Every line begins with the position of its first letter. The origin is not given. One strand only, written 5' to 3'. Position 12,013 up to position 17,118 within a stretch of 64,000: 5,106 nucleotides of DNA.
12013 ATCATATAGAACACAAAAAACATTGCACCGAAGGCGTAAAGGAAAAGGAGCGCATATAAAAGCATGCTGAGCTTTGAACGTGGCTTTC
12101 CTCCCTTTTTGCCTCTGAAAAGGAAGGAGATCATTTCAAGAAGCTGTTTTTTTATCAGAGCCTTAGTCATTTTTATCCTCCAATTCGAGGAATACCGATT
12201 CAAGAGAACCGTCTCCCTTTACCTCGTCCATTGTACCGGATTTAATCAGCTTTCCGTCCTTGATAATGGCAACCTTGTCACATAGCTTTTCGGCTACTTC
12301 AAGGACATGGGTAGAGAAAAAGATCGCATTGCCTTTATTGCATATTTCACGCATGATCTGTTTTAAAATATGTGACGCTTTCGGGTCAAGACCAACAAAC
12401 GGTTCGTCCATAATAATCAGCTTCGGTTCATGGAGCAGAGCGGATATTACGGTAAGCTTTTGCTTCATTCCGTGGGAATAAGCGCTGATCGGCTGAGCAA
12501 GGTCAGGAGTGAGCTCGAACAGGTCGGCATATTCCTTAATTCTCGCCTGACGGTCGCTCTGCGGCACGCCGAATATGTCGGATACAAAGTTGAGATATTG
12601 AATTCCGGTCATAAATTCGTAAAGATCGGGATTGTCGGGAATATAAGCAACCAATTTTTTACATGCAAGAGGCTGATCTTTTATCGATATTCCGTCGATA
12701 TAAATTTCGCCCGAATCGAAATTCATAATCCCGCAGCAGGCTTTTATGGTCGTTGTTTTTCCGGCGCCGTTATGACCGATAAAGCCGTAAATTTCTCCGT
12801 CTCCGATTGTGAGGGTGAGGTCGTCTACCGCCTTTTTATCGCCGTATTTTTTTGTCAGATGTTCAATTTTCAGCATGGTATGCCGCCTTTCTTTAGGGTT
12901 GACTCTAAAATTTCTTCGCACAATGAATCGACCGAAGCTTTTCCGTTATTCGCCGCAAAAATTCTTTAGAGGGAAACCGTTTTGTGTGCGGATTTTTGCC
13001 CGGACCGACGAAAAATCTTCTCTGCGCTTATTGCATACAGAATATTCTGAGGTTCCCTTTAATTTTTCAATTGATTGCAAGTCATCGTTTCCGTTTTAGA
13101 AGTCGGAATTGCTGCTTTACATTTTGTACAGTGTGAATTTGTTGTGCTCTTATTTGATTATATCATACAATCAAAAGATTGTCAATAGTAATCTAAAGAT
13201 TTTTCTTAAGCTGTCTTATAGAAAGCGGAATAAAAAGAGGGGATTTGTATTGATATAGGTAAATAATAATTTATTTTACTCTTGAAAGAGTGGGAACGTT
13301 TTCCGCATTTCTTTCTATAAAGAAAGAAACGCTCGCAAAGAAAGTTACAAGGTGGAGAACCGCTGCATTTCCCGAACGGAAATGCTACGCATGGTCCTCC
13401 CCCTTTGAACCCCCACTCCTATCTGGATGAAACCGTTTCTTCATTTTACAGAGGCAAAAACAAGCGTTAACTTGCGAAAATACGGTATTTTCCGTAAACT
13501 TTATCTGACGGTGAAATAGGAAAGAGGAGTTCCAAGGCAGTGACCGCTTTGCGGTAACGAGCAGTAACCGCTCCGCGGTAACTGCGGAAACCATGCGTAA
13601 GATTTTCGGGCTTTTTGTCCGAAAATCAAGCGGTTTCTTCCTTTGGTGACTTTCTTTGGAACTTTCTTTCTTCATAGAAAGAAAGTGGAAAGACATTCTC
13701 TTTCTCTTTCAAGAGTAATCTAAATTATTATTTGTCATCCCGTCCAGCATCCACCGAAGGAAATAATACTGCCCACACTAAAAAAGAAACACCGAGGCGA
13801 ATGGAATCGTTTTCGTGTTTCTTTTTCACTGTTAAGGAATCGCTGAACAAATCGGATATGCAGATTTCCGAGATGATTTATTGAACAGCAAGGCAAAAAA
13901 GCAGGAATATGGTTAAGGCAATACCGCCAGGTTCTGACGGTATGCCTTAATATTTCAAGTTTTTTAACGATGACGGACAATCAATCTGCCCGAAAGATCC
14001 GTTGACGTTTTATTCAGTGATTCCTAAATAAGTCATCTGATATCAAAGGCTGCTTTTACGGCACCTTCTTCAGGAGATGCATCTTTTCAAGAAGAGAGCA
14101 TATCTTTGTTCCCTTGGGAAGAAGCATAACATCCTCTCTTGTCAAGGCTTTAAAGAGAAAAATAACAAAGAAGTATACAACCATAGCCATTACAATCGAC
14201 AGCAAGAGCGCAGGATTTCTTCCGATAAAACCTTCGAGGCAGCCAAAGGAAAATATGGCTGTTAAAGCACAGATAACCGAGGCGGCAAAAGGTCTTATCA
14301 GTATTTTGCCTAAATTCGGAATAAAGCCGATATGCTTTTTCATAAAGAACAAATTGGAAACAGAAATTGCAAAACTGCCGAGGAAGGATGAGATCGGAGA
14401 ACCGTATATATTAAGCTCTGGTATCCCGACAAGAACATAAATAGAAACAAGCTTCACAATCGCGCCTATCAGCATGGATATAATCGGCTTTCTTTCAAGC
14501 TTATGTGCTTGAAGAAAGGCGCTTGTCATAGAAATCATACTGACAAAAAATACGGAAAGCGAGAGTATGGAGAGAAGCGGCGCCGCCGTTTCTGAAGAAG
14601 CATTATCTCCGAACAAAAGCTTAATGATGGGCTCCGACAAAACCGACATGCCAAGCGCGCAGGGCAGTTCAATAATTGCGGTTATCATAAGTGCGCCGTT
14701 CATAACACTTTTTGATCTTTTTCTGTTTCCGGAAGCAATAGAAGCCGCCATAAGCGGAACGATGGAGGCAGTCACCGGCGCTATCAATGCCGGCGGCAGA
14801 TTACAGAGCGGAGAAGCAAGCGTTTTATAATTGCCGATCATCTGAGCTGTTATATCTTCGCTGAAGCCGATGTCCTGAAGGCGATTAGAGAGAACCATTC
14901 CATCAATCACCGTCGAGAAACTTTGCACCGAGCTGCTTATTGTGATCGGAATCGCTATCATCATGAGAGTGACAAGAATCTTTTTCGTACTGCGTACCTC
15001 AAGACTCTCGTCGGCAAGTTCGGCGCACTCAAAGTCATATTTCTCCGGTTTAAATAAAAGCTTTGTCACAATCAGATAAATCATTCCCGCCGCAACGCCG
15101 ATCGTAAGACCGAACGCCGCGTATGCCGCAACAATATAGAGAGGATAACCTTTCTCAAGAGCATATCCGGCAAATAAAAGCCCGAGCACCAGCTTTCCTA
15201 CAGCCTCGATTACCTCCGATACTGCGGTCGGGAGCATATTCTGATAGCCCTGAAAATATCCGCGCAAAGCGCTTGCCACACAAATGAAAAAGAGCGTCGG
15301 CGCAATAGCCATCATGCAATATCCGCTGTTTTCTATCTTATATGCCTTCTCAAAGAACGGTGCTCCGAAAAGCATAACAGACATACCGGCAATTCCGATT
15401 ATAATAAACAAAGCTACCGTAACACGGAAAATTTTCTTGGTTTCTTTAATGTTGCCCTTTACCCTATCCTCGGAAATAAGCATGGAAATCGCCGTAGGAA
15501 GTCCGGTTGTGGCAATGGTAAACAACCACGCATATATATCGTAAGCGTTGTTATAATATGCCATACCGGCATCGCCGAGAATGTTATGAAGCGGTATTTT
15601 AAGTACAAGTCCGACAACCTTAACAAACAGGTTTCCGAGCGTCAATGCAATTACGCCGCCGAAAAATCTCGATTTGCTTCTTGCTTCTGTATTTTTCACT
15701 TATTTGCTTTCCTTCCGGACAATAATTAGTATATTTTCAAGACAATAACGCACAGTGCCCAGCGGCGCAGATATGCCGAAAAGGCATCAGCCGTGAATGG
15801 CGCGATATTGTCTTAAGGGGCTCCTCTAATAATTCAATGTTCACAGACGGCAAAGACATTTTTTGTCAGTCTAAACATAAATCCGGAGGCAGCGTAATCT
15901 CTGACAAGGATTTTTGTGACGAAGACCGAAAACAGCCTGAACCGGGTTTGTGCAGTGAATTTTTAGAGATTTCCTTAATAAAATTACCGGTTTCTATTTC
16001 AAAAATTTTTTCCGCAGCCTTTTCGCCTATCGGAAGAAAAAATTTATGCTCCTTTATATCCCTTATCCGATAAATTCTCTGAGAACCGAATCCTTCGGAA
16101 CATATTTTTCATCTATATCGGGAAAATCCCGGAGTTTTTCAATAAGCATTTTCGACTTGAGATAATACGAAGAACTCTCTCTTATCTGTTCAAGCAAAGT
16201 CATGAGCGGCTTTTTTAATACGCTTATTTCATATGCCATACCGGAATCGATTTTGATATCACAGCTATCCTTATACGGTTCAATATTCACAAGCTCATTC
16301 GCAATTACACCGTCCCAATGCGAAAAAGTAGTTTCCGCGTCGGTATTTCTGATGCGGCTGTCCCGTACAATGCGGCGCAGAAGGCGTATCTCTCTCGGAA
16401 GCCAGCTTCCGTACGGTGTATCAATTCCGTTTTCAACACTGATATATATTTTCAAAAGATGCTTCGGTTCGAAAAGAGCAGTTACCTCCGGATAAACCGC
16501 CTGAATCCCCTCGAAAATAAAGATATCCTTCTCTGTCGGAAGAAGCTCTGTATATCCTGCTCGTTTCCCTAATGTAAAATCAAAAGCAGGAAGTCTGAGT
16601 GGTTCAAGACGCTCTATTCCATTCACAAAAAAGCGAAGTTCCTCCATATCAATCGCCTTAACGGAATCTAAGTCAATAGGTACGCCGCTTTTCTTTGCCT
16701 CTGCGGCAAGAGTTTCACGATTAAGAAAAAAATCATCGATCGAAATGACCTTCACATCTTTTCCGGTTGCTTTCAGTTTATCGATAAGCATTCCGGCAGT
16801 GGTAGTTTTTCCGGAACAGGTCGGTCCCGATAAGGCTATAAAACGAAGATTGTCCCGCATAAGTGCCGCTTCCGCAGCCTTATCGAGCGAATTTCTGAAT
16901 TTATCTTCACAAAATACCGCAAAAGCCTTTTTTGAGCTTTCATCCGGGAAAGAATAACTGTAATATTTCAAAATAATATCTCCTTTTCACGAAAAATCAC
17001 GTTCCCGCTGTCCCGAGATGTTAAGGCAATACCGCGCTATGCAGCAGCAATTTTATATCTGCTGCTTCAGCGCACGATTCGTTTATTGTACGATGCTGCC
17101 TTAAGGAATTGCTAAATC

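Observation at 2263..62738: Family A: a very dense TTAA-flanked MITE-like repeat (at least 15 copies in 64 kb)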

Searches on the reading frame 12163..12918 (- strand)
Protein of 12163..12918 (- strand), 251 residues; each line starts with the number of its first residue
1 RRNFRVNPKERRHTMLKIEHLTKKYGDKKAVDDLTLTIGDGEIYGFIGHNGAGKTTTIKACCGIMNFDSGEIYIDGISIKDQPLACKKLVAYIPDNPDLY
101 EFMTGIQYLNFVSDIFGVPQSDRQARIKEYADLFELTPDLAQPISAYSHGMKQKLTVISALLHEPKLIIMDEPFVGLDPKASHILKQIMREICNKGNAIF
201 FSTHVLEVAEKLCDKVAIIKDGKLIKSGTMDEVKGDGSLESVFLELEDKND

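Call 30: search_protein_families(library=pfam, proteins=[window:12163-12918:-])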
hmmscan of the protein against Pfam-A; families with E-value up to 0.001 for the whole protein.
window:12163-12918:- (251 aa): 2 families
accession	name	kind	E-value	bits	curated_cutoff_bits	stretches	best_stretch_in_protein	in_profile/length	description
PF00005.33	ABC_tran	-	4.5e-25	89.3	25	1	32-174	2-136/137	ABC transporter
PF13304.12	AAA_21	-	4.6e-13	50.3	27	1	132-204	223-298/304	AAA domain, putative AbiEii toxin, Type IV TA system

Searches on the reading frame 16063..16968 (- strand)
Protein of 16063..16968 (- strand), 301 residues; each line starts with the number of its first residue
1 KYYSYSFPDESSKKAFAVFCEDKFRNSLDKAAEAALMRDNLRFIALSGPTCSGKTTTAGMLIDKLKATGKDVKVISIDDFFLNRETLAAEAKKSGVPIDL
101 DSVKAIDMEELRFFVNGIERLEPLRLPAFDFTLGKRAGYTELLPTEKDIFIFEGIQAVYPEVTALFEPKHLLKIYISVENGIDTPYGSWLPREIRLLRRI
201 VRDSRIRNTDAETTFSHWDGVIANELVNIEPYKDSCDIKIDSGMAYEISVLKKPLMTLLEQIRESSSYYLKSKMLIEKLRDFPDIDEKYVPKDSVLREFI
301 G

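Call 12: search_protein_families(library=pfam, proteins=[window:16063-16968:-])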
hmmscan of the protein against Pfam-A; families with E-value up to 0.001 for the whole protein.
window:16063-16968:- (301 aa): 3 families
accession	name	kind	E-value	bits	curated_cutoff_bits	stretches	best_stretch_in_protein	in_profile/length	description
PF00485.24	PRK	-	2.9e-10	40.7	22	1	43-245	1-192/196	Phosphoribulokinase / Uridine kinase family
PF20720.3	nSTAND3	-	0.00033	20.8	27.2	1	36-79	12-53/155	Novel STAND NTPase 3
PF00448.28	SRP54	-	0.00055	20.1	22.7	1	43-98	3-59/196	SRP54-type protein, GTPase domain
